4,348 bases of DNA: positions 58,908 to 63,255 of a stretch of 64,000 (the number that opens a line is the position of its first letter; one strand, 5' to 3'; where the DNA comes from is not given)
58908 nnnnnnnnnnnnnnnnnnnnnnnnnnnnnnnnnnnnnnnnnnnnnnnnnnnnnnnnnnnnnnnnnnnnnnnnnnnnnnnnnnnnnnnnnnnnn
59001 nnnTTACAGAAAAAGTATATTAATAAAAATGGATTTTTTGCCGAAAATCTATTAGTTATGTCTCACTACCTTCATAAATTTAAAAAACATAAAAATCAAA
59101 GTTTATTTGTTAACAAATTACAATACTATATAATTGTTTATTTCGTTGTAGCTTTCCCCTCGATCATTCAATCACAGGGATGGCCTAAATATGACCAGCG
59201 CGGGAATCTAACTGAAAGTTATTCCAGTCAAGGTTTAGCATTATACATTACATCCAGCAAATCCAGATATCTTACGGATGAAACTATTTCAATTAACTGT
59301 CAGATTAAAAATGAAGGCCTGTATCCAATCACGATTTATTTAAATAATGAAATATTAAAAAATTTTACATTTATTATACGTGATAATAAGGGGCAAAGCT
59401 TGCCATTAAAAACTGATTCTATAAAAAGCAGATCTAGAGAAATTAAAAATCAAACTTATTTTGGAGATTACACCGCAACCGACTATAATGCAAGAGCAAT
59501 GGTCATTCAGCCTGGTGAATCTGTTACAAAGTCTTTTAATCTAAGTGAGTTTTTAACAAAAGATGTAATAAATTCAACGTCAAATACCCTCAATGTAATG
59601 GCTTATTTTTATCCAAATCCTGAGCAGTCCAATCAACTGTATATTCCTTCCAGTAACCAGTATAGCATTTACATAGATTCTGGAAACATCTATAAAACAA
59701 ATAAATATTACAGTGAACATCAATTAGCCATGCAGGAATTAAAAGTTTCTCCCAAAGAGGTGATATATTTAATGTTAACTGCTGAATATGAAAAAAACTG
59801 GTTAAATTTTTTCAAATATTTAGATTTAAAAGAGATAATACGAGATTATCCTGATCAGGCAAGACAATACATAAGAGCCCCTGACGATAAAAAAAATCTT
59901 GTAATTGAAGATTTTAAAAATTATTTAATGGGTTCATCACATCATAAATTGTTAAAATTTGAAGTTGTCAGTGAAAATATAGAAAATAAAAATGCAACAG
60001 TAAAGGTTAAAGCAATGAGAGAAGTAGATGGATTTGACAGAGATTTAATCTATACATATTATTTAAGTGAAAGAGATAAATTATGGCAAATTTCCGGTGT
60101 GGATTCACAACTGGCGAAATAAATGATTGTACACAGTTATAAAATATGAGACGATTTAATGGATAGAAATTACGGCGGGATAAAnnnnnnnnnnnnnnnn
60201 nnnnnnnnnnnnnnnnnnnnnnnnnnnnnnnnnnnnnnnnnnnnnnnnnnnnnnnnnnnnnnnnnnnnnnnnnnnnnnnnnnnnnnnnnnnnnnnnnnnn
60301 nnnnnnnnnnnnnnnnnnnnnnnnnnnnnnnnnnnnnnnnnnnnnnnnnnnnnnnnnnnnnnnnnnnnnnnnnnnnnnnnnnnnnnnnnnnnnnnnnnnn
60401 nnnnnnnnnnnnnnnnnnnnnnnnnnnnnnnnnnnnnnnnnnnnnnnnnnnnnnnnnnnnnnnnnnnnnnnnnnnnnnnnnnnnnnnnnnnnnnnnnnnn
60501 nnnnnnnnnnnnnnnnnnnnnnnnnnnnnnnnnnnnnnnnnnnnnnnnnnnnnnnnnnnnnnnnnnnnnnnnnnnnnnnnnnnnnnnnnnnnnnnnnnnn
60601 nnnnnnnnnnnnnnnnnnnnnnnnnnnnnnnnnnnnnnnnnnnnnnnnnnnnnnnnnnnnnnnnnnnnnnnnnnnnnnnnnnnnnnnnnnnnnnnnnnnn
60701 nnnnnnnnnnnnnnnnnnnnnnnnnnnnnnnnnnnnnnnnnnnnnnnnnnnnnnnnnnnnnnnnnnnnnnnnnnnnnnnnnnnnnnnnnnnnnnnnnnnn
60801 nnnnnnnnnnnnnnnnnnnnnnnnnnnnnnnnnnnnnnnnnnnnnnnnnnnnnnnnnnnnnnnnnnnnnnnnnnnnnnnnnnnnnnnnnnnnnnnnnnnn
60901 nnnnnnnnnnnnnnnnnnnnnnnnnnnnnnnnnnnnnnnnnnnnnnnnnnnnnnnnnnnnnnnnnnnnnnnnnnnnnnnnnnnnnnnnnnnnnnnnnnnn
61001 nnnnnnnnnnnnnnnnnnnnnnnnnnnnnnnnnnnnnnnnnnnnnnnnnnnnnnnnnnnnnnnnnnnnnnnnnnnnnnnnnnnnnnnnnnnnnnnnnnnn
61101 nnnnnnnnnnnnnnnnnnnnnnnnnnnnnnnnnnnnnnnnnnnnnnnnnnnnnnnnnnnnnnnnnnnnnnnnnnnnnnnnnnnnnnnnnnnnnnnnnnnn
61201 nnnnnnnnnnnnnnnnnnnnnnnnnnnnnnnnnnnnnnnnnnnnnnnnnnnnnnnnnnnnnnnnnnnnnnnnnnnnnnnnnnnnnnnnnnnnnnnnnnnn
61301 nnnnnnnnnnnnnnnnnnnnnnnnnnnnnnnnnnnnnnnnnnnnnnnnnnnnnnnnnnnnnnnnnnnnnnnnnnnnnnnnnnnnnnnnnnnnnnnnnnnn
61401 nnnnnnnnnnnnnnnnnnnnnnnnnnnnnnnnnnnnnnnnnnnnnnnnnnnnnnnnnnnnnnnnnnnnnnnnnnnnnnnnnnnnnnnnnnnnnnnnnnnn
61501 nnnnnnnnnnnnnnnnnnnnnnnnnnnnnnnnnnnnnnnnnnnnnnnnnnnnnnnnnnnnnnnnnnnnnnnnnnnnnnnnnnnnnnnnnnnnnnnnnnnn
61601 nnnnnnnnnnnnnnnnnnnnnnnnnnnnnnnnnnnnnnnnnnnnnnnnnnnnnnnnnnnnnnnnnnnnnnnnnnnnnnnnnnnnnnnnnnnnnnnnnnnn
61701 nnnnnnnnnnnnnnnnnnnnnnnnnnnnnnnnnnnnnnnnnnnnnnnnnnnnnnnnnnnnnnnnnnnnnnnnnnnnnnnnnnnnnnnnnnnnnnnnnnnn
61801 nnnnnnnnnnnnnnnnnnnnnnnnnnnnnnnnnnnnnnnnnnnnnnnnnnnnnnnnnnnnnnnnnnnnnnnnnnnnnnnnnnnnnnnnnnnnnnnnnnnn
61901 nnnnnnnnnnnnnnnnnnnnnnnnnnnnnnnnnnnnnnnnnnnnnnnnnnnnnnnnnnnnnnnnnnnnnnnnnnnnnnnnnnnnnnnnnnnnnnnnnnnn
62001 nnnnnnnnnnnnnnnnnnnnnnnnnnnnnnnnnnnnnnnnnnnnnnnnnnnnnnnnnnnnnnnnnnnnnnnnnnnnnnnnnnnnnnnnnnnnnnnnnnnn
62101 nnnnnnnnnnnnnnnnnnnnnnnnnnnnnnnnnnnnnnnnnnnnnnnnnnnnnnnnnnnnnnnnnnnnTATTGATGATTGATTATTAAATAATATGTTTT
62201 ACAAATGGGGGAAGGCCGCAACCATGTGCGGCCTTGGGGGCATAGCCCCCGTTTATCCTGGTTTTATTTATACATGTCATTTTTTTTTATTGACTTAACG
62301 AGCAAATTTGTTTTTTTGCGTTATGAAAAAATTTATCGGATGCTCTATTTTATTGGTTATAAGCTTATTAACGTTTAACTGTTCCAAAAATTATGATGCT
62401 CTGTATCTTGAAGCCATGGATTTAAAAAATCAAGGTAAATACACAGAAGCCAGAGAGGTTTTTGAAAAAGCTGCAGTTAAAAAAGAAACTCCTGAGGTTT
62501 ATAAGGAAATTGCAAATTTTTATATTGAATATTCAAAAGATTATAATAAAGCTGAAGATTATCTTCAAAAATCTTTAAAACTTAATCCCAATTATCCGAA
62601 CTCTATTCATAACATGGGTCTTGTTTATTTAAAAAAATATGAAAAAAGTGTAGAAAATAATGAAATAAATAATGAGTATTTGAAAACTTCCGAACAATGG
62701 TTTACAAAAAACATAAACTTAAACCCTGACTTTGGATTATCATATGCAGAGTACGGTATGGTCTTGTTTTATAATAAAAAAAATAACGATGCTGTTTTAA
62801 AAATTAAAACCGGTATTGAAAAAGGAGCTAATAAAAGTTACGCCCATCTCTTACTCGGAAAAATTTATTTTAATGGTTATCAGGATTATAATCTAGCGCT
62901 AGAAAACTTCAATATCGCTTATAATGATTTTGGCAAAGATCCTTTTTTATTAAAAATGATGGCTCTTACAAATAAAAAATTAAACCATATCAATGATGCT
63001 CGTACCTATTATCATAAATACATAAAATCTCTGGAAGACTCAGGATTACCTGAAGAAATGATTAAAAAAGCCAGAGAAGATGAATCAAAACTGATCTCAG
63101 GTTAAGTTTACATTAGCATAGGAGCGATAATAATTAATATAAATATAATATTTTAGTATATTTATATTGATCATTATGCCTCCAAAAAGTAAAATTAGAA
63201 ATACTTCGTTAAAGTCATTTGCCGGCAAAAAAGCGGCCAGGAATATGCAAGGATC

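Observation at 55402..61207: Orphan fliM at the end of a four-gene operon of unknown proteins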

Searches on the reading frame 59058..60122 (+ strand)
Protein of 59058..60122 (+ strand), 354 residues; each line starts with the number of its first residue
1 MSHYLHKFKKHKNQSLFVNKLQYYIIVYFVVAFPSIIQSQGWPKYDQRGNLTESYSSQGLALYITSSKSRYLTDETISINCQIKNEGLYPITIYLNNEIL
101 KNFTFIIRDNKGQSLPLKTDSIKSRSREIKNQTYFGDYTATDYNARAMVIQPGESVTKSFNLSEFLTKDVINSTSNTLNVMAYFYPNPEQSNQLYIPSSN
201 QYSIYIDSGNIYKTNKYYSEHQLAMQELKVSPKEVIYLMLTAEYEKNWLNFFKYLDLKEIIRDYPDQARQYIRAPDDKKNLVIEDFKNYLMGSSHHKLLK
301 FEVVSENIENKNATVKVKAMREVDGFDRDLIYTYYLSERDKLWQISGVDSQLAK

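Call 3: search_protein_families(library=pfam, proteins=[window:59058-60122:+], max_evalue=0.1)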
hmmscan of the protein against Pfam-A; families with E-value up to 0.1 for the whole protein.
window:59058-60122:+ (354 aa): 0 families

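Call 4: search_protein_families(library=ncbifam, proteins=[window:59058-60122:+], max_evalue=0.1)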
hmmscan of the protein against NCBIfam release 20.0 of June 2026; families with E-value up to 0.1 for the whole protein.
window:59058-60122:+ (354 aa): 0 families

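Call 10: find_homologous_proteins(query=window:59058-60122:+)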
Query window:59058-60122:+ (354 aa): 20 proteins with E <= 0.001 among 1062 candidates.
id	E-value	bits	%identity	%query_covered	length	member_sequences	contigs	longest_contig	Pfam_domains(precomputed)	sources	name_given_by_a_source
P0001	5.7e-231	783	100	100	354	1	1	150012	-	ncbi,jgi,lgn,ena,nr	ncbi:MAG: hypothetical protein OEV78_01230 [Spirochaetia bacterium]|nr:hypothetical protein [Spiroch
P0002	7.3e-168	576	71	100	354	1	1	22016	-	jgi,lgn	jgi:hypothetical protein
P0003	1.4e-164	565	70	95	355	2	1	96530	-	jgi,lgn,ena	-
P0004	2.3e-164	564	70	98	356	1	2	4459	-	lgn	-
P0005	7.7e-135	467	61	93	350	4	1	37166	-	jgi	-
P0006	1.0e-128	447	59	90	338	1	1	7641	-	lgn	-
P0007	2.7e-101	357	49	93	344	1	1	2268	-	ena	-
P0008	1.0e-96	342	48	89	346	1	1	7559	-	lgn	-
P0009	1.4e-96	342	45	94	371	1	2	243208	-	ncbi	-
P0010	4.2e-94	334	47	94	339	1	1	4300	-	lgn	-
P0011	5.5e-93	330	47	88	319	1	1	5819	-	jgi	-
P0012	3.6e-92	327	45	88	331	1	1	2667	-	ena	-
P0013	5.6e-83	297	43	94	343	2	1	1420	-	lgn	-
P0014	2.6e-81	291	41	94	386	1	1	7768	-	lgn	-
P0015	1.2e-79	286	42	94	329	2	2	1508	-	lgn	-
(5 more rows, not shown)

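Call 15: find_homologous_proteins(query=A1, max_evalue=0.001)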
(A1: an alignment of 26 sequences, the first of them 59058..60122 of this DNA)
Query A1 (26 sequences) (354 aa, profile of the alignment): 30 proteins with E <= 0.001 among 6650 candidates.
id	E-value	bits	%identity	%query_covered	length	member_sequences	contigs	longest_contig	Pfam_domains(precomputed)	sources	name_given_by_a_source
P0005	1.2e-110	388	61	93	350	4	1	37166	-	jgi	-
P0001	9.1e-107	375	100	100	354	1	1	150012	-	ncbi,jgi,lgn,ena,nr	ncbi:MAG: hypothetical protein OEV78_01230 [Spirochaetia bacterium]|nr:hypothetical protein [Spiroch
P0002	7.6e-106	372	71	100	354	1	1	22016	-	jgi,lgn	jgi:hypothetical protein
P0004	3.5e-104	367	70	98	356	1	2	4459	-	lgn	-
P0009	2.5e-103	364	45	94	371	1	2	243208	-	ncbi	-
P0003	7.0e-103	362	70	95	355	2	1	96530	-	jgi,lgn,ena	-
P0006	7.6e-103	362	59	90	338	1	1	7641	-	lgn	-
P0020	7.5e-101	356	41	88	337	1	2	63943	-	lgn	-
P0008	5.7e-99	350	48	89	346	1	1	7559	-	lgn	-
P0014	6.3e-98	346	41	94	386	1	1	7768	-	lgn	-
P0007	9.7e-98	345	49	93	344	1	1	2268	-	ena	-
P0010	2.0e-97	344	47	94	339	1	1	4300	-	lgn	-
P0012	9.5e-97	342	45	88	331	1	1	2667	-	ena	-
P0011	7.2e-94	333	47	88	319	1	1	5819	-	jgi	-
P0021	1.5e-93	332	25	72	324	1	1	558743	-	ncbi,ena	-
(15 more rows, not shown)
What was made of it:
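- Tried and rejected: Reaching the genus Leptospira for C. The word-indexed protein search stayed within about 30 MAG proteins, even with a profile (calls 10, 15).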

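Call 23: predict_structure(alignment_id=A2)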
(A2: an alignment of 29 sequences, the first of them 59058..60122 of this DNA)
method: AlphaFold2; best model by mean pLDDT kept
length: 354 residues; sequences in the alignment: 29
mean_pLDDT: 76.7   pTM: 0.43
mean pLDDT of the five models: 76.7, 75.3, 75.1, 74.2, 73.5
residues with pLDDT >= 90: 122; 70-90: 128; 50-70: 43; < 50: 61
segments of 3 or more residues with pLDDT < 50: 1-3, 5-15, 34-51, 131-141, 210-225
pLDDT, mean of each block of 10 residues (from residue 1): 46 49 68 48 45 71 92 86 91 80 88 79 52 45 69 92 81 77 84 84 79 42 53 92 87 90 90 93 90 78 91 94 90 92 91 87
secondary structure, 60 per line:
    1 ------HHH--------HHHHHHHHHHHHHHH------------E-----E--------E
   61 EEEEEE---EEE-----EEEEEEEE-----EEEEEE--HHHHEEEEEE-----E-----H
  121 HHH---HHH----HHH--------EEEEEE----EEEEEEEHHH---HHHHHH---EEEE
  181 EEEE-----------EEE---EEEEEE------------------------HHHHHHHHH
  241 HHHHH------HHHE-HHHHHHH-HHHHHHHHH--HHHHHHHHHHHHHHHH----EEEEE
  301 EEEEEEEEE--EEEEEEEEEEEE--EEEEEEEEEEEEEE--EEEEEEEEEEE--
elements in order: H18-32 E60-66 E70-72 E78-85 E91-96 H99-102 E103-108 H120-123 E145-150 E155-161 H168-173 E177-184 E196-198 E202-207 H232-245 H257-263 H265-273 H276-291 E296-309 E312-323 E326-339 E342-352
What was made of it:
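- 59058..59177 (+): C signal peptide (aa 1 to about 40; K-rich n-region, hydrophobic helix 18-32, IQS/QG). Model helix 18-32 (call 23).
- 59220..59678 (+): C beta-sandwich domain (aa 55-207). AlphaFold model, overall pLDDT 76.7 (call 23).
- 59745..60119 (+): C NTF2-like alpha+beta domain (aa 230-354). Block pLDDT mostly 87-94 (call 23).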

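Call 28: fold_search(model_id=the predicted structure, library=pdb)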
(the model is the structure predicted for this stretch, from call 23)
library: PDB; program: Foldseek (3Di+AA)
matches with E <= 10: 1327; with E <= 0.001: 82
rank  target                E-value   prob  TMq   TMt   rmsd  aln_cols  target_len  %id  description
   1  8s7l_C                2.2e-05  0.99  0.16  0.23  21.4       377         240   13  Crystal structure of a double mutant of VirB8-like OrfG central and C-terminal domains of Streptococcus thermophilus I (released 2025-03-12)
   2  8j9f_A                3.6e-05  1.00  0.20  0.10  17.9       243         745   12  Structure of STG-hydrolyzing beta-glucosidase 1 (PSTG1) (released 2024-04-10)
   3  8j9f_C                4.1e-05  1.00  0.20  0.11  17.4       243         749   12  Structure of STG-hydrolyzing beta-glucosidase 1 (PSTG1) (released 2024-04-10)
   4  7ms2_B                4.6e-05  1.00  0.20  0.11  19.4       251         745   10  Three-dimensional structure of a GH3 Beta-glucosidase from Clostridium thermocellum in complex with glycerol (released 2022-05-18)
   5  8s7l_A                4.6e-05  0.99  0.17  0.24  21.2       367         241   13  Crystal structure of a double mutant of VirB8-like OrfG central and C-terminal domains of Streptococcus thermophilus I (released 2025-03-12)
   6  9lql_A                6.1e-05  1.00  0.21  0.11  18.9       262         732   12  Structure of STG-hydrolyzing beta-glucosidase 1 (PSTG1) complexed with heptyl 1-thio-beta-D-glucopyranoside (released 2026-02-04)
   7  9lql_B                6.4e-05  1.00  0.20  0.11  18.8       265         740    9  Structure of STG-hydrolyzing beta-glucosidase 1 (PSTG1) complexed with heptyl 1-thio-beta-D-glucopyranoside (released 2026-02-04)
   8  8j9f_B                7.2e-05  1.00  0.20  0.11  18.1       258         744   11  Structure of STG-hydrolyzing beta-glucosidase 1 (PSTG1) (released 2024-04-10)
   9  5xxo_B                7.6e-05  1.00  0.20  0.11   6.1       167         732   10  Crystal structure of mutant (D286N) GH3 beta-glucosidase from Bacteroides thetaiotaomicron in complex with sophorotrio (released 2017-12-13)
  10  8s7l_B                9.0e-05  0.98  0.16  0.23  20.1       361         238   13  Crystal structure of a double mutant of VirB8-like OrfG central and C-terminal domains of Streptococcus thermophilus I (released 2025-03-12)
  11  5cl2_B                9.6e-05  1.00  0.23  0.32  21.3       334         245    9  Crystal structure of Spo0M, sporulation control protein, from Bacillus subtilis. (released 2015-12-16)
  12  5xxl_A                1.0e-04  1.00  0.20  0.10   6.1       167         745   10  Crystal structure of GH3 beta-glucosidase from Bacteroides thetaiotaomicron (released 2017-12-13)
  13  7sjy_B                1.0e-04  0.97  0.21  0.24  23.6       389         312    9  Crystal structure of Clostridium thermocellum RsgI9 S1C-NTF2 bi-domain (released 2022-03-02)
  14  6of8_F                1.1e-04  1.00  0.21  0.48   6.7       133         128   13  Structure of Thr354Asn, Glu355Gln, Thr412Asn, Ile414Met, Ile464His, and Phe467Met mutant human CamKII-alpha hub domain (released 2019-04-17)
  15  9lql_C                1.1e-04  1.00  0.20  0.11  18.9       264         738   11  Structure of STG-hydrolyzing beta-glucosidase 1 (PSTG1) complexed with heptyl 1-thio-beta-D-glucopyranoside (released 2026-02-04)
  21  3k7c_A                1.3e-04  1.00  0.21  0.55   6.7       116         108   16  Crystal structure of Putative NTF2-like transpeptidase (NP_281412.1) from CAMPYLOBACTER JEJUNI at 2.00 A resolution (released 2009-11-03)
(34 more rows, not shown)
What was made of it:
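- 59220..59678 (+): Foldseek matches Fn3-like domains of GH3 enzymes and Spo0M (call 28).
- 59745..60119 (+): Foldseek matches NTF2-like folds such as VirB8-like OrfG, the CaMKII hub and 3k7c (call 28).
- On FliL, considered for C: The predicted folds are a beta-sandwich and an NTF2-like domain (calls 23, 28).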

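Call 82: search_solved_structures(query=A2, max_evalue=1)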
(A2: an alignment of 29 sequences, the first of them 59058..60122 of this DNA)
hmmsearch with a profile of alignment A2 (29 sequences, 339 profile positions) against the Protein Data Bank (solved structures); distinct sequences matched with E-value up to 1: 58.
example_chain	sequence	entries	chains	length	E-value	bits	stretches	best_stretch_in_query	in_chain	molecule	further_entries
6up7_B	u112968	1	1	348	0.25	13.6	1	41-91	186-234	Beta-arrestin-1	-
8as2_A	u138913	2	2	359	0.26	13.5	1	41-91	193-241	Beta-arrestin-1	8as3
9uyh_A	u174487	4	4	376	0.28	13.4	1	41-91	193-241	Beta-arrestin-1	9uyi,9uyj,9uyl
9uco_A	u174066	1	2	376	0.28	13.4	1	41-91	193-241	Beta-arrestin-1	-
9uyn_A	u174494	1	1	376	0.28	13.4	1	41-91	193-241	Beta-arrestin-1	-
9zzo_C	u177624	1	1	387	0.29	13.4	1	41-91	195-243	Isoform 1B of Beta-arrestin-1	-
5zdh_P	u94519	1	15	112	0.3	13.3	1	87-162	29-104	Type II secretion system lipoprotein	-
9ijr_C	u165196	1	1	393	0.3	13.3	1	41-91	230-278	Beta-arrestin-1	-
9bt8_B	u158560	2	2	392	0.3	13.3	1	41-91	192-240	Beta-arrestin-1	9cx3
9cx9_A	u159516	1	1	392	0.3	13.3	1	41-91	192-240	Beta-arrestin-1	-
6u1n_C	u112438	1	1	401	0.31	13.3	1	41-91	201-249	Beta-arrestin-1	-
9ijs_C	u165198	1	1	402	0.31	13.3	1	41-91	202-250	Beta-arrestin-1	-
25gn_C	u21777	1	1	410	0.32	13.2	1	41-91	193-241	Isoform 1B of Beta-arrestin-1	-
9ii2_A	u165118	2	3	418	0.32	13.2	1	41-91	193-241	Beta-arrestin-1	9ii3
8hst_A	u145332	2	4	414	0.33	13.2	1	41-91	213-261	Beta-arrestin-1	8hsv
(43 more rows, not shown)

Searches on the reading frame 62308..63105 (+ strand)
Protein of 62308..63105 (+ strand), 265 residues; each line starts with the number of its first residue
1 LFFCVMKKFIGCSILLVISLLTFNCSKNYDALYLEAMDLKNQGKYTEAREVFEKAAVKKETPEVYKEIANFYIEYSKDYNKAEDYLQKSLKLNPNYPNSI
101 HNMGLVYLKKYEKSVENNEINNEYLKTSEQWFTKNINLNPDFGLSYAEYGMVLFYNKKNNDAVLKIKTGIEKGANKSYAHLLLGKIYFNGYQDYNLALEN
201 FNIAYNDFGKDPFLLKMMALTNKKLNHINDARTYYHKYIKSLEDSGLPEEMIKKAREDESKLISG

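Call 3: search_protein_families(library=pfam, proteins=[window:62308-63105:+], max_evalue=0.1)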
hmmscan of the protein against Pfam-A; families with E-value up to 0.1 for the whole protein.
window:62308-63105:+ (265 aa): 19 families
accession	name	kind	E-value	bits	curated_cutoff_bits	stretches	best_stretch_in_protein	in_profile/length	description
PF07719.23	TPR_2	-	3.2e-11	42.9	27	2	30-56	2-28/34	Tetratricopeptide repeat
PF13428.12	TPR_14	-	3.4e-08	33.8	23.5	1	31-69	3-42/44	Tetratricopeptide repeat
PF00515.34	TPR_1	-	4.6e-07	29.8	27.8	2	76-96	14-34/34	Tetratricopeptide repeat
PF13431.12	TPR_17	-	4.8e-07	30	24.4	1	86-110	2-26/34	Tetratricopeptide repeat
PF13174.12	TPR_6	-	1.7e-06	28.8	26.3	0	30-55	1-26/33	Tetratricopeptide repeat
PF14559.12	TPR_19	-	5.6e-06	27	25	1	42-97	4-59/68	Tetratricopeptide repeat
PF13424.12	TPR_12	-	1.1e-05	26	30.1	0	63-107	4-55/77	Tetratricopeptide repeat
PF13414.12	TPR_11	-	1.8e-05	24.8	26.8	1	78-110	9-41/42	TPR repeat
PF23354.1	TPR_NUP160_120_M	-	2.2e-05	24.3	27.2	1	175-256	36-115/265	NUP160/120 middle TPR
PF13374.12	TPR_10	-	3.6e-05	24.1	27.5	1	36-56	9-29/42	Tetratricopeptide repeat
PF13432.12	TPR_16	-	6.3e-05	23.8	32.7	1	33-97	1-65/65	Tetratricopeptide repeat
PF13181.12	TPR_8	-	0.00037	20.9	25.7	1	68-96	7-34/34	Tetratricopeptide repeat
PF23914.1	TPR_CcmH_CycH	-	0.00072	19.9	42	0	26-55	118-147/158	Cytochrome c-type biogenesis protein H TPR domain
PF04733.20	Coatomer_E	-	0.0011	19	21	1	43-136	181-275/290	Coatomer epsilon subunit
PF13176.12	TPR_7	-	0.0018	18.7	27.9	0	41-60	11-32/36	Tetratricopeptide repeat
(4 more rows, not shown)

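Call 4: search_protein_families(library=ncbifam, proteins=[window:62308-63105:+], max_evalue=0.1)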
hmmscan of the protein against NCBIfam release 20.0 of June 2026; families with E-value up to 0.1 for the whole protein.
window:62308-63105:+ (265 aa): 14 families
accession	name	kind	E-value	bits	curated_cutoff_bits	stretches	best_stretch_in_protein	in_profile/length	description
NF047371.1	FlcA_CTERM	equivalog_domain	1.1e-10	40.6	300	1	35-261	319-557/646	periplasmic flagellar collar protein FlcA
NF002725.1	PRK02603.1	equivalog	2.3e-09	37.5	143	1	24-141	30-152/173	photosystem I assembly protein Ycf3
NF040959.1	MamA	equivalog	2.6e-09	36.8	200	2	26-117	68-161/204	magnetosome protein MamA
TIGR02521.1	type_IV_pilW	equivalog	8.6e-08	32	154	1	41-111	111-183/234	type IV pilus biogenesis/stability protein PilW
TIGR02917.1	PEP_TPR_lipo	equivalog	1e-07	30.3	312.2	2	57-103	460-505/899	XrtA/PEP-CTERM system TPR-repeat protein PrsT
TIGR03302.1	OM_YfiO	subfamily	0.00025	20.6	81.4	1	10-134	15-140/239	outer membrane protein assembly factor BamD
TIGR04510.1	mod_pep_cyc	subfamily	0.00026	19.6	400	1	29-212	396-570/814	putative peptide modification system cyclase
NF008391.2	PRK11189.1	equivalog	0.0007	19.2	250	1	47-115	83-153/297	lipoprotein NlpI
NF003340.0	PRK04358.1-1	equivalog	0.0015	18.3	381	1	21-176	45-199/224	hypothetical protein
NF033920.0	C39_PA2778_fam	equivalog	0.0016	17.9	150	1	35-114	162-241/255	PA2778 family cysteine peptidase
NF033762.1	social_mot_Tgl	equivalog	0.0031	16.9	225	1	41-110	112-183/252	social motility TPR repeat lipoprotein Tgl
NF038257.2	exopoly_VpsP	subfamily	0.0049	16.5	125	1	77-195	48-171/213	VpsP family polysaccharide biosynthesis protein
TIGR02552.1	LcrH_SycD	equivalog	0.049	13.3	104.8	1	28-112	17-101/136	SycD/LcrH family type III secretion system chaperone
TIGR00540.1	TPR_hemY_coli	hypoth_equivalog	0.06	12.1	142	0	76-97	339-360/385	heme biosynthesis-associated TPR protein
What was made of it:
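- On Borrelia collar protein FlcA, considered for the downstream TPR protein (62308-63105): This is generic TPR similarity (call 4).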
